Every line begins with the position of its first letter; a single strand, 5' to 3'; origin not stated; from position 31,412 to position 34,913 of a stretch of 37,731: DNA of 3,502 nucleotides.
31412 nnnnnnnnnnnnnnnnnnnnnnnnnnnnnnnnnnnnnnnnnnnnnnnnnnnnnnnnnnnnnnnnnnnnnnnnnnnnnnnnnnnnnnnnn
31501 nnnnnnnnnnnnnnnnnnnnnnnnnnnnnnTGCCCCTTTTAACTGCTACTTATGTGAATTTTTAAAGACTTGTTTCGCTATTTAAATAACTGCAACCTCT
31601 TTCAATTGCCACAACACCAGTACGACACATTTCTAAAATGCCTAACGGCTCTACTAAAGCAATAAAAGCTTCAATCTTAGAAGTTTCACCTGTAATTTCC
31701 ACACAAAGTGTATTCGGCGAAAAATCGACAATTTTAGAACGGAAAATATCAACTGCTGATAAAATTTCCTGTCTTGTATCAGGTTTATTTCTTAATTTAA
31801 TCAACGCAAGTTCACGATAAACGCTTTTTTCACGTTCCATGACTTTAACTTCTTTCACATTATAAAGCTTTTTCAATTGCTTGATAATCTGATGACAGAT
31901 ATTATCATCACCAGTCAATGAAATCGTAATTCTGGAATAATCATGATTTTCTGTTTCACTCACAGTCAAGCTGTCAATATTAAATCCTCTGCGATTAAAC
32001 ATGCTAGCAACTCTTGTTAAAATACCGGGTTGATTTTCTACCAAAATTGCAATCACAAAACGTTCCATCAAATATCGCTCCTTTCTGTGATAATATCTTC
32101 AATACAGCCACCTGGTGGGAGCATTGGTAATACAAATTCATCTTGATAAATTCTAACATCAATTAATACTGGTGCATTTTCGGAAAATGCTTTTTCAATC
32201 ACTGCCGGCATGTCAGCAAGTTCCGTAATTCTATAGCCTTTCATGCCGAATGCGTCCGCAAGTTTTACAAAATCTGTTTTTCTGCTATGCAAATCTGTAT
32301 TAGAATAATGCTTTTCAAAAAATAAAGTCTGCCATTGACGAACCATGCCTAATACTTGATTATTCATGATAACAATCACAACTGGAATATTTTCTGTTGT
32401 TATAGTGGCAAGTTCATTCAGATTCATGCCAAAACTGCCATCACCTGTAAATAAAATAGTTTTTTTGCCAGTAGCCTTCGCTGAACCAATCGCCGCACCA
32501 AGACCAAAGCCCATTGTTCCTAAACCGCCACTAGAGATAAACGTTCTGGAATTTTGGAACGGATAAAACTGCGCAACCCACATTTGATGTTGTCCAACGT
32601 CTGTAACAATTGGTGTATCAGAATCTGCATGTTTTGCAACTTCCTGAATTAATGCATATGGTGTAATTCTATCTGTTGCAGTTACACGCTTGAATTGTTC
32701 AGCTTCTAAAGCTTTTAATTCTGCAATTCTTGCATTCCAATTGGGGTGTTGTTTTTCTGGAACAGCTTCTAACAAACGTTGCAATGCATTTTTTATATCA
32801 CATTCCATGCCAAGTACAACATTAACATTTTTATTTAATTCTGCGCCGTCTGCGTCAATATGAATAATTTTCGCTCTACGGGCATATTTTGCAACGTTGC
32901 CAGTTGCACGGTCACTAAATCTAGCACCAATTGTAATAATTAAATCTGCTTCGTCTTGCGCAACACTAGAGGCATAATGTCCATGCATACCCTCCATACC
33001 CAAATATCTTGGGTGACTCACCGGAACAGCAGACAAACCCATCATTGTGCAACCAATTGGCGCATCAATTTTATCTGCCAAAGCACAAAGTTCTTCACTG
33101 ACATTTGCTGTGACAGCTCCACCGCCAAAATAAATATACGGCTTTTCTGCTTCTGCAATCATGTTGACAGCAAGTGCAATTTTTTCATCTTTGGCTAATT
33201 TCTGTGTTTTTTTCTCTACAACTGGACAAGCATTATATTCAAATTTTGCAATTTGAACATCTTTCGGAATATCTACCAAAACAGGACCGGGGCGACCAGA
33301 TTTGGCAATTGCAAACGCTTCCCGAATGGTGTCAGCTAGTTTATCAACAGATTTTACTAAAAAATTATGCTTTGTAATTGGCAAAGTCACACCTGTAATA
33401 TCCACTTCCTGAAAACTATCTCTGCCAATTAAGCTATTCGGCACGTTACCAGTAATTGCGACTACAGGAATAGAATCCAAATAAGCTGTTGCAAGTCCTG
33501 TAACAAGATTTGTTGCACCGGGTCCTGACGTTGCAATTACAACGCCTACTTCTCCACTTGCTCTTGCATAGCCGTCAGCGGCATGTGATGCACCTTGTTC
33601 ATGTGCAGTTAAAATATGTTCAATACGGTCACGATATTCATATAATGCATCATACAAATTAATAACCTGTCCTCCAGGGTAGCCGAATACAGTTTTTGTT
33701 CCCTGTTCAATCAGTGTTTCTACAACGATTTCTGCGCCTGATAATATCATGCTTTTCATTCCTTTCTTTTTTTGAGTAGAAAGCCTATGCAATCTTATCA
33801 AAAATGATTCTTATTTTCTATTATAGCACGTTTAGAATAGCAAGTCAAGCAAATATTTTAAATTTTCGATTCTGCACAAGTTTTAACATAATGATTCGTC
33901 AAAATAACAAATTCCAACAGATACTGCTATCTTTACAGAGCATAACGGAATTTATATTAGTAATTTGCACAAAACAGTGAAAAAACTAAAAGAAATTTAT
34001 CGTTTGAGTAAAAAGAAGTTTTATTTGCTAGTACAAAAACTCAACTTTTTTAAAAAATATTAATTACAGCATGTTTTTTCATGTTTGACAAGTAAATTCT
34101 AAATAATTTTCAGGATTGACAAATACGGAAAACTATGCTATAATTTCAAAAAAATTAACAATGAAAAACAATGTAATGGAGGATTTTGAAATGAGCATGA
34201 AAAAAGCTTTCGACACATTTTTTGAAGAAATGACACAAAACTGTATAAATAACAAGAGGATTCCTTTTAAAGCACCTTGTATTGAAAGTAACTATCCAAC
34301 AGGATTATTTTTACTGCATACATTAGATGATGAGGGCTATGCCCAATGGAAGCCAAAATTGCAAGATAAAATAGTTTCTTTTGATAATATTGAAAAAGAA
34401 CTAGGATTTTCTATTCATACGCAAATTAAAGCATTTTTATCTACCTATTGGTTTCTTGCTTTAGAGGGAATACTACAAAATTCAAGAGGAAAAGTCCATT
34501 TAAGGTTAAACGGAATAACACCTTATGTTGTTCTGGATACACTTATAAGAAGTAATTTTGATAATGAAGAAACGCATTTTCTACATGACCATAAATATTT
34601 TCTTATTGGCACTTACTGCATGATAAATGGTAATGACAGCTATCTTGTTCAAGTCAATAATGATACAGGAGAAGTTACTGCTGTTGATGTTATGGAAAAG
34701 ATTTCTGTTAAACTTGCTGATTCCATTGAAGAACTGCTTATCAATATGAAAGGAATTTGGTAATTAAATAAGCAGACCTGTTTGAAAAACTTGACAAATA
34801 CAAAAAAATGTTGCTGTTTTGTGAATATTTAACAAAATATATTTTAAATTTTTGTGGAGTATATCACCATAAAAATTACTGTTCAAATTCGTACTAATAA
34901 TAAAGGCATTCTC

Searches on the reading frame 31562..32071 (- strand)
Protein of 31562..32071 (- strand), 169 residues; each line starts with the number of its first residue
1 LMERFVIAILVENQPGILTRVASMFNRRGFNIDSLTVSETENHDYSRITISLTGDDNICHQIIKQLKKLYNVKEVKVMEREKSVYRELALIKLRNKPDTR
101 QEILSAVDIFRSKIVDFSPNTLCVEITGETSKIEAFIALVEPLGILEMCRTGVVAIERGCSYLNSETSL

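Call 65: search_protein_families(library=pfam, proteins=[window:31562-32071:-])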
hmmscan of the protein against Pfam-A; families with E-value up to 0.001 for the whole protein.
window:31562-32071:- (169 aa): 5 families
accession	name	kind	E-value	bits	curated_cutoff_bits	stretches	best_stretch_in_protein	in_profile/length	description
PF10369.15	ALS_ss_C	-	2.8e-31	107.8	23.2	1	86-159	1-74/74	Small subunit of acetolactate synthase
PF22629.2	ACT_AHAS_ss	-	5.9e-22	78.1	27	1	7-72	1-65/67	AHAS small subunit-like ACT domain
PF13710.12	ACT_5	-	2.1e-17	63.1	27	1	13-75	1-62/62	ACT domain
PF01842.31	ACT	-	3.3e-12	46.4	27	1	6-69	2-64/66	ACT domain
PF13291.12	ACT_4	-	1.9e-06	28.9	27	1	7-76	9-79/80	ACT domain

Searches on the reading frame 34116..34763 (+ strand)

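Call 65: search_protein_families(library=pfam, proteins=[window:34116-34763:+])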
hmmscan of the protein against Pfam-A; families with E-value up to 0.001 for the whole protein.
window:34116-34763:+ (215 aa): 1 family
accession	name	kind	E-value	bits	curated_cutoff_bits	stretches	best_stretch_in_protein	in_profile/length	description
PF07348.17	Syd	-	2.2e-21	76.7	25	1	30-212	2-174/175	Syd protein (SUKH-2)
